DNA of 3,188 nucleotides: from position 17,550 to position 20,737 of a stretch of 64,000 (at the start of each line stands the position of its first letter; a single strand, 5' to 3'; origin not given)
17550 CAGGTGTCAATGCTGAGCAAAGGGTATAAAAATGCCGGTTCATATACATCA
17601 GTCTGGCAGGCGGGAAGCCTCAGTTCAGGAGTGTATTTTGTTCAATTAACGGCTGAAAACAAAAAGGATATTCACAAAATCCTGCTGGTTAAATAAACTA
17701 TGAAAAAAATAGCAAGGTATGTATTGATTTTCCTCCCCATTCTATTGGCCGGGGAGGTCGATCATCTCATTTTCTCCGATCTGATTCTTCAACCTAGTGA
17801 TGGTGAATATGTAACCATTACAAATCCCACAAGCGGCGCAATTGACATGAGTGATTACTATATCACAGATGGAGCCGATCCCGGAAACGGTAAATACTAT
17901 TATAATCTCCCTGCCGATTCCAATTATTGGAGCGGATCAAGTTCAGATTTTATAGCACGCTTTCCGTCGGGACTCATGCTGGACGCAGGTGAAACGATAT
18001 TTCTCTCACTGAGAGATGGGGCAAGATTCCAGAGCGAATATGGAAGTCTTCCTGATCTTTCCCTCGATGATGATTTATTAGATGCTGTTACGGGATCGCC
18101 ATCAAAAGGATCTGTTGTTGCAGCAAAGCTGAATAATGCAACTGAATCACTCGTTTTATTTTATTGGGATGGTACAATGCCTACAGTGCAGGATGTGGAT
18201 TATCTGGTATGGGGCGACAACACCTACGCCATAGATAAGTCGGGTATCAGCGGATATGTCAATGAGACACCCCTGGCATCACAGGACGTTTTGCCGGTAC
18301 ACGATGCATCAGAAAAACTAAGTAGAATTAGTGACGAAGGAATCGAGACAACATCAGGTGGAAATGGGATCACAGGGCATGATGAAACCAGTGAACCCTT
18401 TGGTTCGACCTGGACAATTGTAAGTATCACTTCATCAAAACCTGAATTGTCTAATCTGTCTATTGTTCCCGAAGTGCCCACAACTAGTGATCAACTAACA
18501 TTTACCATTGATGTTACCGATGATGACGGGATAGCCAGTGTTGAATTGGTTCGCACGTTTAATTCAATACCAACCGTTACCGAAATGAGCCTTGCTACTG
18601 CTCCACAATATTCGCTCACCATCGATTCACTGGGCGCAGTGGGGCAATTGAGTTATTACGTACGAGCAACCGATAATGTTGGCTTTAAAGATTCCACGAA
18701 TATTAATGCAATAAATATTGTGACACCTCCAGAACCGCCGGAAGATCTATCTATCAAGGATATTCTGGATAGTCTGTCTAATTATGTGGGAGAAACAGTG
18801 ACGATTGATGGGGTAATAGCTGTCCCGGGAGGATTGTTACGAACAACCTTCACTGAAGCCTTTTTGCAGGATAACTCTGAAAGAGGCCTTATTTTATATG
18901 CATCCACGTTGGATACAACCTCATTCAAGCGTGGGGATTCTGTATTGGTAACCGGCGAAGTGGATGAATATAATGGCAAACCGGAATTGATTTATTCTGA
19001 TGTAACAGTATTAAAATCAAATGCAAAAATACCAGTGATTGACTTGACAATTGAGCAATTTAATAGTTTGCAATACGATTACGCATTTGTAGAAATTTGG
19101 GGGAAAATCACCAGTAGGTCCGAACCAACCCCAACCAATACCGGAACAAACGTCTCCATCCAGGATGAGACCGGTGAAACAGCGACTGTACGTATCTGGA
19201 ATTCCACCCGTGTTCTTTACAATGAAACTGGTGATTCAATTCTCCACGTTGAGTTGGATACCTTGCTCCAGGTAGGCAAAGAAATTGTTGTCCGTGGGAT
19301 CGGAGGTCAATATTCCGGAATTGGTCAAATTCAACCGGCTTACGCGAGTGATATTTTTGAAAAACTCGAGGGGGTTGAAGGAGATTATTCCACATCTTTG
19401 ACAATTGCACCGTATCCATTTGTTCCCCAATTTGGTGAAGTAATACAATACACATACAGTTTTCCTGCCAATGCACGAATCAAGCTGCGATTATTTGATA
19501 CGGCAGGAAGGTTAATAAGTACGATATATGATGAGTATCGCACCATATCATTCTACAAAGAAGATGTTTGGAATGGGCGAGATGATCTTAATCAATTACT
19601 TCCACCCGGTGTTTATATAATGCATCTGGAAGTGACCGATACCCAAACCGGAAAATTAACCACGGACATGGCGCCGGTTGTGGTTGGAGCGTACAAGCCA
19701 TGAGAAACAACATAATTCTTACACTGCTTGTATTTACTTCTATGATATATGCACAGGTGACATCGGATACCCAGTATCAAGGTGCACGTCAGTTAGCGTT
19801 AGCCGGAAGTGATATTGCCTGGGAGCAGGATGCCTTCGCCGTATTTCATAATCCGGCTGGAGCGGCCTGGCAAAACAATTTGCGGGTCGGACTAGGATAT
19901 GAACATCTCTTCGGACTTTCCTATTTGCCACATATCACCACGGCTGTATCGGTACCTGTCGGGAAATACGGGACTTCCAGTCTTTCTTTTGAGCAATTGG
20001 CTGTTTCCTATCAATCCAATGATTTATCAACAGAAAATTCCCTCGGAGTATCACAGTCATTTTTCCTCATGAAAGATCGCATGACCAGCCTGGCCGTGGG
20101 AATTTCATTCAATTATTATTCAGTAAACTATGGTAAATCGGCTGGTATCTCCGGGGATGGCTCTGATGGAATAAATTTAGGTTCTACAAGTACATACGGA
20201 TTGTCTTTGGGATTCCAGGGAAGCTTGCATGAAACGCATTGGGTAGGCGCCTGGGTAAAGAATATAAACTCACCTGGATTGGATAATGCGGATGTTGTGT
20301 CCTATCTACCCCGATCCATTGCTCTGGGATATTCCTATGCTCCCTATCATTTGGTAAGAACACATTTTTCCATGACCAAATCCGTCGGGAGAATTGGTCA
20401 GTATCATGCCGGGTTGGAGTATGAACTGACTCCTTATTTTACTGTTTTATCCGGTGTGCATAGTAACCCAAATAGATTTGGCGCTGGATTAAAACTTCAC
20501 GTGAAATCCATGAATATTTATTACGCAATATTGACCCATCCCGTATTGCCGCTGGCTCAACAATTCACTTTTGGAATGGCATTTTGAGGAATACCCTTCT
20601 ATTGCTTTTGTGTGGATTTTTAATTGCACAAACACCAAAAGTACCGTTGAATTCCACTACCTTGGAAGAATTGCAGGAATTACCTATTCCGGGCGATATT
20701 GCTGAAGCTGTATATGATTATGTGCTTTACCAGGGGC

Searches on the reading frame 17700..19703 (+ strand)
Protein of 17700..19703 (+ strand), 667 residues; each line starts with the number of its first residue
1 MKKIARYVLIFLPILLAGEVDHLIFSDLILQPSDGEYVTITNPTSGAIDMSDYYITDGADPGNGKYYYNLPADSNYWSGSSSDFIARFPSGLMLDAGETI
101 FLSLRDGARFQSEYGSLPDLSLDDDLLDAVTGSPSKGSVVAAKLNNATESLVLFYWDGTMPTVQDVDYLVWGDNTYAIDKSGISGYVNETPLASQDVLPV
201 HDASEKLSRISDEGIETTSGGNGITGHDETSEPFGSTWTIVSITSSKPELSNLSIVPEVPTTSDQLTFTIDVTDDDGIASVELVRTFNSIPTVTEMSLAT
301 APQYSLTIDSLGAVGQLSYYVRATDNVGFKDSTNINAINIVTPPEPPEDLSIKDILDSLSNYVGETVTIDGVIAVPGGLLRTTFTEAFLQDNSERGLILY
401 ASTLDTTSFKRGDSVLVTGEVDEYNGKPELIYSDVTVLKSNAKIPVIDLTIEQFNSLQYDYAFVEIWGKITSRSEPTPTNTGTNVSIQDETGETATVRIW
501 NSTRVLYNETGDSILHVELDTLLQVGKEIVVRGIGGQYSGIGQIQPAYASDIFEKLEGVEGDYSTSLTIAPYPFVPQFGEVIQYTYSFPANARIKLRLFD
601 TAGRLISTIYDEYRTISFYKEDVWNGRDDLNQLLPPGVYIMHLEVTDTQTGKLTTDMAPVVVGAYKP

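Call 27: search_protein_families(library=ncbifam, proteins=[window:17700-19703:+], max_evalue=0.001)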
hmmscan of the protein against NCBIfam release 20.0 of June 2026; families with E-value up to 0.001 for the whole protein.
window:17700-19703:+ (667 aa): 2 families
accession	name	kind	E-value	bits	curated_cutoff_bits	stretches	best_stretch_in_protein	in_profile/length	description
NF033707.1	T9SS_sortase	equivalog_domain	8.4e-06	23.7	420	1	590-655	1021-1087/1095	type IX secretion system sortase PorU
TIGR04183.1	Por_Secre_tail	domain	0.00061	19.7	23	0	579-648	8-63/72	T9SS type A sorting domain-containing protein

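Call 57: search_protein_families(library=pfam, proteins=[window:17700-19703:+], max_evalue=0.001)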
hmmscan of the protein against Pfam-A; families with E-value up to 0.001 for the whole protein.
window:17700-19703:+ (667 aa): 2 families
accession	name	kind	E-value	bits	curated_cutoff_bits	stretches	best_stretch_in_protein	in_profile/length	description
PF00932.25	LTD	-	9.2e-07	29.7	34.3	1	23-160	8-101/109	Lamin Tail Domain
PF01336.31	tRNA_anti-codon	-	5e-05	23.6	27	0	408-438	44-75/75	OB-fold nucleic acid binding domain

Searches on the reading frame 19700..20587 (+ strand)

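Call 27: search_protein_families(library=ncbifam, proteins=[window:19700-20587:+], max_evalue=0.001)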
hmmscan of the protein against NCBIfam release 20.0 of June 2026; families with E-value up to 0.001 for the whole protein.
window:19700-20587:+ (295 aa): 1 family
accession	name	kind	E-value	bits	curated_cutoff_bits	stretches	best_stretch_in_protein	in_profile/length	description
NF033709.1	PorV_fam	subfamily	1.3e-08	34.9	90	1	27-294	11-323/326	PorV/PorQ family protein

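Call 57: search_protein_families(library=pfam, proteins=[window:19700-20587:+], max_evalue=0.001)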
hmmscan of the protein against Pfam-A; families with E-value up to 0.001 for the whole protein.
window:19700-20587:+ (295 aa): 0 families
